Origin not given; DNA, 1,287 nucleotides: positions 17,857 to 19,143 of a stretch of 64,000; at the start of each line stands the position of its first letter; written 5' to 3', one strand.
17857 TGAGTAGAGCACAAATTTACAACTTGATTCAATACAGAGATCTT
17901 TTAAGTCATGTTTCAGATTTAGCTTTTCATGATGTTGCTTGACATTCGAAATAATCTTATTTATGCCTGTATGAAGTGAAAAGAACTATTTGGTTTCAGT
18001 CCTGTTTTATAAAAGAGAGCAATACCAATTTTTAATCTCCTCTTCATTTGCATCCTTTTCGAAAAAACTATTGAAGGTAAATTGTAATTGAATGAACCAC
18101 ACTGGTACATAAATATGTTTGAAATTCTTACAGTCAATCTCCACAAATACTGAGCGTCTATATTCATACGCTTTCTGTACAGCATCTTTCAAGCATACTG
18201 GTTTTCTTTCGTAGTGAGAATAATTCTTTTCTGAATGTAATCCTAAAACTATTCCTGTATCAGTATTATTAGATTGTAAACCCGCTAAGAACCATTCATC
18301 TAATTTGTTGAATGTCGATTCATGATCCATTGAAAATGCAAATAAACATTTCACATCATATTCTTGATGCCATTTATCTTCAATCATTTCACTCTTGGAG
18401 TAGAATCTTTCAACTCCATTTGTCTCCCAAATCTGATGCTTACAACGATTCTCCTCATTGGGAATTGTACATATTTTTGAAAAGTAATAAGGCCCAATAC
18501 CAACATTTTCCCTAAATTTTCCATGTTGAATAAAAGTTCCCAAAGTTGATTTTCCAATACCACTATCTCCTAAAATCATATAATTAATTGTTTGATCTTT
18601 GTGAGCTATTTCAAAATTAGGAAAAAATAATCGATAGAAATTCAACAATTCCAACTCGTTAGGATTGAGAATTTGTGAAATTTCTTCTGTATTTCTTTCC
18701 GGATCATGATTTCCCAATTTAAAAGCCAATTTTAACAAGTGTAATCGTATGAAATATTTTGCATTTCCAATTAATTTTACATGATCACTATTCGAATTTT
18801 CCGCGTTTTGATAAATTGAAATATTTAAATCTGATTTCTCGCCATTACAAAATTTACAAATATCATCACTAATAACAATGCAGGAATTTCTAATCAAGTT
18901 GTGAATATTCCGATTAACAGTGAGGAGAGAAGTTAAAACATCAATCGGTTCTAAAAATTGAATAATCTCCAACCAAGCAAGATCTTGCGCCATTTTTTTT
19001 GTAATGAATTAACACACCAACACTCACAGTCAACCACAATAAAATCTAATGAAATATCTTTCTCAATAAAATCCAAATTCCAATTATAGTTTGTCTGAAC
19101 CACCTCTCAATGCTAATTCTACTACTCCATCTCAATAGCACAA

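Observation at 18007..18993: Family of F-box-like plus Rab-like pseudo-GTPase proteins (two paralogs in the window)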

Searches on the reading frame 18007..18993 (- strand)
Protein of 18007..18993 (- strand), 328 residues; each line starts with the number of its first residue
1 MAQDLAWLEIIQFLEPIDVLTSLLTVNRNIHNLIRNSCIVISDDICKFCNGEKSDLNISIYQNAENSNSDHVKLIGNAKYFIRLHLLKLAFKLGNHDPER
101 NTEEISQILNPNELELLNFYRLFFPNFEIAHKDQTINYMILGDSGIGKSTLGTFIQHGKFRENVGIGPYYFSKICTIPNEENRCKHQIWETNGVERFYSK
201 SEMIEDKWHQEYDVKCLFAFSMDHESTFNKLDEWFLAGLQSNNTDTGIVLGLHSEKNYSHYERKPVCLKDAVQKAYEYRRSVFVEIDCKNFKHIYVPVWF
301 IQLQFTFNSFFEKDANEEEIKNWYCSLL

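Call 5: search_protein_families(library=pfam, proteins=[window:18007-18993:-], max_evalue=10)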
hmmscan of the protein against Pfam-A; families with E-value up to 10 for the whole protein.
window:18007-18993:- (328 aa): 4 families
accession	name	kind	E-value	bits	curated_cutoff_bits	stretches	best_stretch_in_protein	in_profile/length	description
PF00071.28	Ras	-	3.1e-10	40.3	21.6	1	139-292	3-147/162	Ras family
PF08477.19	Roc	-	2.6e-07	31.3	27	1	139-248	3-112/119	Ras of Complex, Roc, domain of DAPkinase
PF00646.38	F-box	-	0.02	15.3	20.5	1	6-39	8-40/43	F-box domain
PF13555.12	AAA_29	-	0.024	14.8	27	1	114-151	4-38/61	P-loop containing region of AAA domain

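Call 6: search_solved_structures(query=window:18007-18993:-, max_evalue=10, show_alignments=3)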
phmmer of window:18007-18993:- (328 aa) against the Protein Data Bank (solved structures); distinct sequences matched with E-value up to 10: 202 (the best 60 are shown).
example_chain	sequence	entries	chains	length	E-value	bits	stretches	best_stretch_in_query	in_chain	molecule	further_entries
8xtu_A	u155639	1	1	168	4e-08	35.9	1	138-278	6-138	Rab5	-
4d0g_A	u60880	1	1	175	9.4e-08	34.7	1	136-290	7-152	RAS-RELATED PROTEIN RAB-14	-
1z0f_A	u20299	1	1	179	2.4e-07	33.4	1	136-289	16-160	RAB14, member RAS oncogene family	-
4rke_A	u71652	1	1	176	2.5e-07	33.3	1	136-254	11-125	GH01619p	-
3bfk_A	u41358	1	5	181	2.9e-07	33.1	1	133-288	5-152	Small GTPase Rab11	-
3rwm_B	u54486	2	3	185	3e-07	33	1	135-277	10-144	GTP-binding protein YPT32/YPT11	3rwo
1z0a_A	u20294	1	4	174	3.5e-07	32.8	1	136-267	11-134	Ras-related protein Rab-2A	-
1z0j_A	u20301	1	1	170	5.6e-07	32.2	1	137-294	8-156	Ras-related protein Rab-22A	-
2efc_B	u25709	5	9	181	6.5e-07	32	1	135-290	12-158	Small GTP-binding protein-like | Ras-related protein RABF2b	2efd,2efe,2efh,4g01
6o62_A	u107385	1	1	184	7e-07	31.8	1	133-250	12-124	Ras-related protein SEC4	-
2fg5_A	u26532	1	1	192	9.9e-07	31.4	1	137-293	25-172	Ras-related protein Rab-31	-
3cpj_B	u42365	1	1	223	1.2e-06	31.1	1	136-266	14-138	GTP-binding protein YPT31/YPT8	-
7e8t_L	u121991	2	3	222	1.2e-06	31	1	134-277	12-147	GTP-binding protein YPT32/YPT11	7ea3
7u05_L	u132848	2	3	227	1.3e-06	31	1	134-277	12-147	GTP-binding protein YPT32/YPT11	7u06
1g16_A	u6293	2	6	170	1.3e-06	31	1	135-250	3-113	RAS-RELATED PROTEIN SEC4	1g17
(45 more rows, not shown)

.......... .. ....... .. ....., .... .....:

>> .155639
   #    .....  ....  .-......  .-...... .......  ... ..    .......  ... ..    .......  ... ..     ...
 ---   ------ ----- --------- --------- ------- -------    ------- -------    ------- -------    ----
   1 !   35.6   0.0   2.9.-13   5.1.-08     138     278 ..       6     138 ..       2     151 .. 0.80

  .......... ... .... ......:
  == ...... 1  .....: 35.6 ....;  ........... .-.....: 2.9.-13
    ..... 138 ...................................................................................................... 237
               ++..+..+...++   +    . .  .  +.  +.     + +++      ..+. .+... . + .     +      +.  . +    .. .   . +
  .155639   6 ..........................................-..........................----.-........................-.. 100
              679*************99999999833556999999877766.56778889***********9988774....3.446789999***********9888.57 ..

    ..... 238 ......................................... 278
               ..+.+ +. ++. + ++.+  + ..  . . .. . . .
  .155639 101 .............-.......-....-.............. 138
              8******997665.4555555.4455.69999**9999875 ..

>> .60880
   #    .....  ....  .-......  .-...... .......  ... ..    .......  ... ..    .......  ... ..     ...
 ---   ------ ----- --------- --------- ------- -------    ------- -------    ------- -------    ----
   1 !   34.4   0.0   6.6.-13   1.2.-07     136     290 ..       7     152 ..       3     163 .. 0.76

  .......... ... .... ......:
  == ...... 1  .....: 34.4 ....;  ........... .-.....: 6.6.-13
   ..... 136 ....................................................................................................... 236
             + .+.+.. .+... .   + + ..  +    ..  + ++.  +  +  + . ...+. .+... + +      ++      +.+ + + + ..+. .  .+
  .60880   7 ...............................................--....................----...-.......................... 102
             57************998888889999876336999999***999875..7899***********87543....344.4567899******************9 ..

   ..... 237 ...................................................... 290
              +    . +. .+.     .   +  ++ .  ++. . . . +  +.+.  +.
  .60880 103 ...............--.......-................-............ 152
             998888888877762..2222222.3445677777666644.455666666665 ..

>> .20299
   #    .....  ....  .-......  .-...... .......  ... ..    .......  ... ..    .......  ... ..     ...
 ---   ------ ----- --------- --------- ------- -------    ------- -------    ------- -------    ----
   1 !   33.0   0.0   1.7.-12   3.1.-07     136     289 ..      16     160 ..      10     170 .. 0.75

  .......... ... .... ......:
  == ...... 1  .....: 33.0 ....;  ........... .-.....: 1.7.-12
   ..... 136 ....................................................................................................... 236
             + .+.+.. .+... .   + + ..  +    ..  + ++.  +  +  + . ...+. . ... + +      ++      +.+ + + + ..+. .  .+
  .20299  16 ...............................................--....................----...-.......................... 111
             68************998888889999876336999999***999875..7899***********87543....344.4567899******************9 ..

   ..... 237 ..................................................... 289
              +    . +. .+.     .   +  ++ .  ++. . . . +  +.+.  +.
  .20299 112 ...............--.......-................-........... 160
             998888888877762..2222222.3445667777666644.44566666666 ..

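Call 7: find_homologous_proteins(query=window:18007-18993:-)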
Query window:18007-18993:- (328 aa): 4 proteins with E <= 0.001 among 521 candidates.
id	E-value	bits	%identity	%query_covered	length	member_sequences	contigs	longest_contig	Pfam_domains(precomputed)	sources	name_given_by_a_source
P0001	1.2e-224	763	100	100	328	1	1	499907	PF08477.20,PF00071.29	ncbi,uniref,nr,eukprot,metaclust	ncbi:predicted protein [Naegleria gruberi]|uniref:Predicted protein n=1 Tax=Naegleria gruberi TaxID=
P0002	1.4e-69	253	43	100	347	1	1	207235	PF08477.20,PF00071.29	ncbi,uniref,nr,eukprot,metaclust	ncbi:rab family small GTPase [Naegleria gruberi]|uniref:Rab family small GTPase n=1 Tax=Naegleria gr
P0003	1.9e-61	226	44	100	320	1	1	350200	PF00071.29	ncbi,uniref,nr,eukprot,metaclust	ncbi:predicted protein [Naegleria gruberi]|uniref:Predicted protein n=1 Tax=Naegleria gruberi TaxID=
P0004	8.1e-49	185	37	94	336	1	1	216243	-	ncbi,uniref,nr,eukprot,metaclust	ncbi:predicted protein [Naegleria gruberi]|uniref:Predicted protein n=1 Tax=Naegleria gruberi TaxID=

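Call 15: find_homologous_proteins(query=A1, max_evalue=1e-10)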
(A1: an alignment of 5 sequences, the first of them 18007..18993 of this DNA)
Query A1 (5 sequences) (328 aa, profile of the alignment): 5 proteins with E <= 1e-10 among 3930 candidates.
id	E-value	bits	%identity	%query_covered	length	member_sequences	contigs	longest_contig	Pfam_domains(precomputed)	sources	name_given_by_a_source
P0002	3.2e-151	521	43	100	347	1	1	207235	PF08477.20,PF00071.29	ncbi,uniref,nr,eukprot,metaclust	ncbi:rab family small GTPase [Naegleria gruberi]|uniref:Rab family small GTPase n=1 Tax=Naegleria gr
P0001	8.0e-148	510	100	100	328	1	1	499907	PF08477.20,PF00071.29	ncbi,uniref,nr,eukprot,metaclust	ncbi:predicted protein [Naegleria gruberi]|uniref:Predicted protein n=1 Tax=Naegleria gruberi TaxID=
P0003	2.1e-144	499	44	100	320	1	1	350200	PF00071.29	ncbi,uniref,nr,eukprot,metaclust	ncbi:predicted protein [Naegleria gruberi]|uniref:Predicted protein n=1 Tax=Naegleria gruberi TaxID=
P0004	8.0e-142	490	37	94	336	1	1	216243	-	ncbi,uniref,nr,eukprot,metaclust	ncbi:predicted protein [Naegleria gruberi]|uniref:Predicted protein n=1 Tax=Naegleria gruberi TaxID=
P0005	9.6e-127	441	34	94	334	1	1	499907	PF00071.29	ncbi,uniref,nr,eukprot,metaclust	ncbi:predicted protein [Naegleria gruberi]|uniref:Predicted protein n=1 Tax=Naegleria gruberi TaxID=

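Call 28: search_protein_families(library=pfam, proteins=[P0002, P0003, P0004], max_evalue=1)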
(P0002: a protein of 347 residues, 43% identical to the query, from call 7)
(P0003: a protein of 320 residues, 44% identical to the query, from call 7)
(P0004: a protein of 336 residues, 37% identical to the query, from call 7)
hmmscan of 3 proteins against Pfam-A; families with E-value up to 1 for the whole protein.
P0002 (347 aa): 2 families
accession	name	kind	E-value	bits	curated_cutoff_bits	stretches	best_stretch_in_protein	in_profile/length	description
PF00071.28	Ras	-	1.4e-16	60.9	21.6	1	151-259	3-106/162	Ras family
PF08477.19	Roc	-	2.7e-11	44.2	27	1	152-256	4-108/119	Ras of Complex, Roc, domain of DAPkinase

P0003 (320 aa): 1 family
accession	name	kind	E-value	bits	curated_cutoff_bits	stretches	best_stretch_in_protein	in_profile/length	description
PF00071.28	Ras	-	1.8e-06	28.1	21.6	1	145-287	3-140/162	Ras family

P0004 (336 aa): 2 families
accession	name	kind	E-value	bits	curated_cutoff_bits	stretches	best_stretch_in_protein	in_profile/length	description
PF00071.28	Ras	-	0.0021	18.1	21.6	1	145-250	5-111/162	Ras family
PF25297.1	DUF7878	-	0.018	15.4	25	1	110-181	38-108/128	Domain of unknown function (DUF7878)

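Call 32: predict_structure(alignment_id=A1)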
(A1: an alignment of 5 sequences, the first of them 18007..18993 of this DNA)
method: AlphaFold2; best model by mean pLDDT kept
length: 328 residues; sequences in the alignment: 5
mean_pLDDT: 42.9   pTM: 0.35
mean pLDDT of the five models: 42.9, 41.0, 36.8, 34.7, 32.0
residues with pLDDT >= 90: 0; 70-90: 0; 50-70: 81; < 50: 247
segments of 3 or more residues with pLDDT < 50: 1-53, 55-84, 86-102, 108-131, 144-147, 154-168, 172-182, 221-228, 244-269, 272-328
pLDDT, mean of each block of 10 residues (from residue 1): 23 32 36 39 41 44 37 39 46 40 49 43 31 57 51 47 42 43 54 61 61 57 49 61 50 39 40 46 39 28 26 36 26
secondary structure, 60 per line:
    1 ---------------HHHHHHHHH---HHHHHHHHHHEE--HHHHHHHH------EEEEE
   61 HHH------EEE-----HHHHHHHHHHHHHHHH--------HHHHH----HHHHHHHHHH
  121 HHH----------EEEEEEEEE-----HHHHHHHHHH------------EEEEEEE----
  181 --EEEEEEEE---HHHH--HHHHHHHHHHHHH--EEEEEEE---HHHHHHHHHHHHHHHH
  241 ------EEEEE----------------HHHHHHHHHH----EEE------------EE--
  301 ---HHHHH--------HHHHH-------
elements in order: H16-24 H28-37 H42-49 E56-60 E70-72 H78-93 H102-106 H111-123 E134-142 H148-157 E170-176 E183-190 H194-197 H200-212 E215-221 H225-240 E247-251 H268-277 E282-284 H304-308 H317-321

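Call 39: list_cluster_members(proteins=[P0001, P0005, P0002, P0003, P0004])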
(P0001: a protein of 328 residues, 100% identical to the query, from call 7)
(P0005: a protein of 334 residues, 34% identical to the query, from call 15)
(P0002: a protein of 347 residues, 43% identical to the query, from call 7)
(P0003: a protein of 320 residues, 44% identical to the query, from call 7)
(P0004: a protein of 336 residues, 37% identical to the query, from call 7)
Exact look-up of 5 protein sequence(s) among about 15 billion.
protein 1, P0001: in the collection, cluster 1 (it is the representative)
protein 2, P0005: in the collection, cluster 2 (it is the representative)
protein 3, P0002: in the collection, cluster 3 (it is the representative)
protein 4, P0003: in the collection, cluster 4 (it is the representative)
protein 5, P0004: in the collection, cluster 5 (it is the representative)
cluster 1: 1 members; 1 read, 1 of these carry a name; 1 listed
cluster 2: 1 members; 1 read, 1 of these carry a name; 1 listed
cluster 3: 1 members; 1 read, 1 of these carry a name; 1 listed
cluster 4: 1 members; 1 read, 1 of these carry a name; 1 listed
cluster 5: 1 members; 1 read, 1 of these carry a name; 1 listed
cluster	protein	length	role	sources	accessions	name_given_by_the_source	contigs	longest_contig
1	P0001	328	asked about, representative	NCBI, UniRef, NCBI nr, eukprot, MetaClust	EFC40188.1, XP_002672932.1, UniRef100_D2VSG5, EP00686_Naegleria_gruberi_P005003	predicted protein [Naegleria gruberi] | Predicted protein n=1 Tax=Naegleria gruberi TaxID=5762 RepID=D2VSG5_NAEGR | uncharacterized protein NAEGRDRAFT_71933 [Naegleria gruberi]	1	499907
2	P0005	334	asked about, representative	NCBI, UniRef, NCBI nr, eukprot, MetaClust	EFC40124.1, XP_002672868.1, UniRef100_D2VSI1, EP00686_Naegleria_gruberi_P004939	predicted protein [Naegleria gruberi] | Predicted protein n=1 Tax=Naegleria gruberi TaxID=5762 RepID=D2VSI1_NAEGR | uncharacterized protein NAEGRDRAFT_71949 [Naegleria gruberi]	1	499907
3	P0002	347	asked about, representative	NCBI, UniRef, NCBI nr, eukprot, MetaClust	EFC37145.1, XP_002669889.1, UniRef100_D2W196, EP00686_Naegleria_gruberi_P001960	rab family small GTPase [Naegleria gruberi] | Rab family small GTPase n=1 Tax=Naegleria gruberi TaxID=5762 RepID=D2W196_NAEGR | XP_002669889.1 rab family small GTPase [Naegleria gruberi strain NEG-M]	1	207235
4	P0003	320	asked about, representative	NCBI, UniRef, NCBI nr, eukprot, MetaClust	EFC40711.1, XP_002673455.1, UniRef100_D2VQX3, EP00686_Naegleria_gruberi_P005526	predicted protein [Naegleria gruberi] | Predicted protein n=1 Tax=Naegleria gruberi TaxID=5762 RepID=D2VQX3_NAEGR | uncharacterized protein NAEGRDRAFT_71378 [Naegleria gruberi]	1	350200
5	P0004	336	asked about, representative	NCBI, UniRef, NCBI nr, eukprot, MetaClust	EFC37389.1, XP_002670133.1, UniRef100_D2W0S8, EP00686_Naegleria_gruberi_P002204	predicted protein [Naegleria gruberi] | Predicted protein n=1 Tax=Naegleria gruberi TaxID=5762 RepID=D2W0S8_NAEGR | uncharacterized protein NAEGRDRAFT_74966 [Naegleria gruberi]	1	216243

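Call 45: find_homologous_proteins(query=A4, max_evalue=0.001)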
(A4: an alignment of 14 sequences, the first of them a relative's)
Query A4 (14 sequences) (328 aa, profile of the alignment): 5 proteins with E <= 0.001 among 1871 candidates.
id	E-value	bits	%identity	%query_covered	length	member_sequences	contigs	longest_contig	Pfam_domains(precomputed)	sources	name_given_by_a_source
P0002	7.4e-116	405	43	100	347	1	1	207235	PF08477.20,PF00071.29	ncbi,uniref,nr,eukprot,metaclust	ncbi:rab family small GTPase [Naegleria gruberi]|uniref:Rab family small GTPase n=1 Tax=Naegleria gr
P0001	7.2e-111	389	100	100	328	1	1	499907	PF08477.20,PF00071.29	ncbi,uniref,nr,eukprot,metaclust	ncbi:predicted protein [Naegleria gruberi]|uniref:Predicted protein n=1 Tax=Naegleria gruberi TaxID=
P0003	7.6e-108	379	44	100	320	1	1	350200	PF00071.29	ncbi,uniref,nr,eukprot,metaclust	ncbi:predicted protein [Naegleria gruberi]|uniref:Predicted protein n=1 Tax=Naegleria gruberi TaxID=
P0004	1.0e-104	368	37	94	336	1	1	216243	-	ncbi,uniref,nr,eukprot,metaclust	ncbi:predicted protein [Naegleria gruberi]|uniref:Predicted protein n=1 Tax=Naegleria gruberi TaxID=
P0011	1.2e-46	178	31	9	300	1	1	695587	-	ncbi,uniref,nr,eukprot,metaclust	ncbi:predicted protein [Naegleria gruberi]|uniref:Predicted protein n=1 Tax=Naegleria gruberi TaxID=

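Call 60: predict_structure(alignment_id=A8)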
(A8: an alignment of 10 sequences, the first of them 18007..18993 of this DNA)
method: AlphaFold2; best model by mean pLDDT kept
length: 328 residues; sequences in the alignment: 10
mean_pLDDT: 68.6   pTM: 0.78
mean pLDDT of the five models: 68.6, 66.9, 64.2, 64.1, 53.0
residues with pLDDT >= 90: 0; 70-90: 183; 50-70: 113; < 50: 32
segments of 3 or more residues with pLDDT < 50: 1-3, 256-260, 312-328
pLDDT, mean of each block of 10 residues (from residue 1): 51 71 67 78 85 80 59 81 85 78 68 73 63 71 60 75 58 73 74 63 72 68 68 74 55 48 68 77 76 82 74 47 38
secondary structure, 60 per line:
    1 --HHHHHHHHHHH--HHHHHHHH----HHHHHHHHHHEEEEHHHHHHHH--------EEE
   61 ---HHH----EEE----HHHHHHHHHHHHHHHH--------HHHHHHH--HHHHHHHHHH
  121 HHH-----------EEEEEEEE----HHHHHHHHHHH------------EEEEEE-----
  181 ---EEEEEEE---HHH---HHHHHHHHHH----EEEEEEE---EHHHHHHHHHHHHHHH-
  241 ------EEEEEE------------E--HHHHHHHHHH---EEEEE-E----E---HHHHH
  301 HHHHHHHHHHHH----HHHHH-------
elements in order: H3-13 H16-23 H28-37 E38-41 H42-49 E58-60 E71-73 H78-93 H102-108 H111-123 E135-142 H147-157 E170-175 E184-190 H200-209 E214-220 H225-239 E247-252 H268-277 E281-285 H296-312 H317-321

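Call 62: fold_search(model_id=the predicted structure, library=pdb)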
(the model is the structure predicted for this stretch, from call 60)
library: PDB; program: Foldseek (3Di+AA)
matches with E <= 10: 1376; with E <= 0.001: 950
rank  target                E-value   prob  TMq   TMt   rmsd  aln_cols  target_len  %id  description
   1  1g16_C                2.3e-08  1.00  0.42  0.76   3.5       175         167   23  CRYSTAL STRUCTURE OF SEC4-GDP (released 2000-12-11)
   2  8kb8_C                3.8e-08  1.00  0.39  0.70   4.6       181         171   20  Structure of the WDR91 WD40 domain complexed with Rab7 (released 2024-08-07)
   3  6l6o                  6.7e-08  1.00  0.40  0.73   3.8       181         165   21  Crystal structure of stabilized Rab5a GTPase domain from Leishmania donovani (released 2020-11-11)
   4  1g17_A                7.5e-08  1.00  0.41  0.72   4.3       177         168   21  CRYSTAL STRUCTURE OF SEC4-GUANOSINE-5'-(BETA,GAMMA)-IMIDOTRIPHOSPHATE (released 2000-12-11)
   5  1z0f                  8.5e-08  1.00  0.40  0.72   4.5       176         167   24  GDP-Bound Rab14 GTPase (released 2005-07-26)
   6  1z0a_A                9.5e-08  1.00  0.40  0.74   4.2       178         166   24  GDP-Bound Rab2A GTPase (released 2005-07-26)
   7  1g16_A                1.0e-07  1.00  0.41  0.78   3.4       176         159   22  CRYSTAL STRUCTURE OF SEC4-GDP (released 2000-12-11)
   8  4rke                  1.1e-07  1.00  0.39  0.65   4.6       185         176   23  Drosophila melanogaster Rab2 bound to GMPPNP (released 2014-12-10)
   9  3cph_A                1.1e-07  1.00  0.40  0.70   4.1       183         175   22  Crystal structure of Sec4 in complex with Rab-GDI (released 2008-05-06)
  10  1g16_D                1.6e-07  1.00  0.40  0.77   3.6       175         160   23  CRYSTAL STRUCTURE OF SEC4-GDP (released 2000-12-11)
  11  7eq2_B                1.8e-07  1.00  0.41  0.71   4.0       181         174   20  Crystal structure of GDP-bound Rab1a-T75D (released 2022-11-02)
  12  1vg9_F                1.9e-07  1.00  0.41  0.76   3.4       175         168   22  The crystal structures of the REP-1 protein in complex with C-terminally truncated Rab7 protein (released 2004-07-20)
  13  1vg0_B                1.9e-07  1.00  0.42  0.70   7.5       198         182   21  The crystal structures of the REP-1 protein in complex with monoprenylated Rab7 protein (released 2004-07-20)
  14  3rwo_A                1.9e-07  1.00  0.40  0.71   4.9       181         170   19  Crystal structure of YPT32 in complex with GDP (released 2011-10-26)
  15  1vg9_D                2.0e-07  1.00  0.42  0.75   3.7       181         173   22  The crystal structures of the REP-1 protein in complex with C-terminally truncated Rab7 protein (released 2004-07-20)
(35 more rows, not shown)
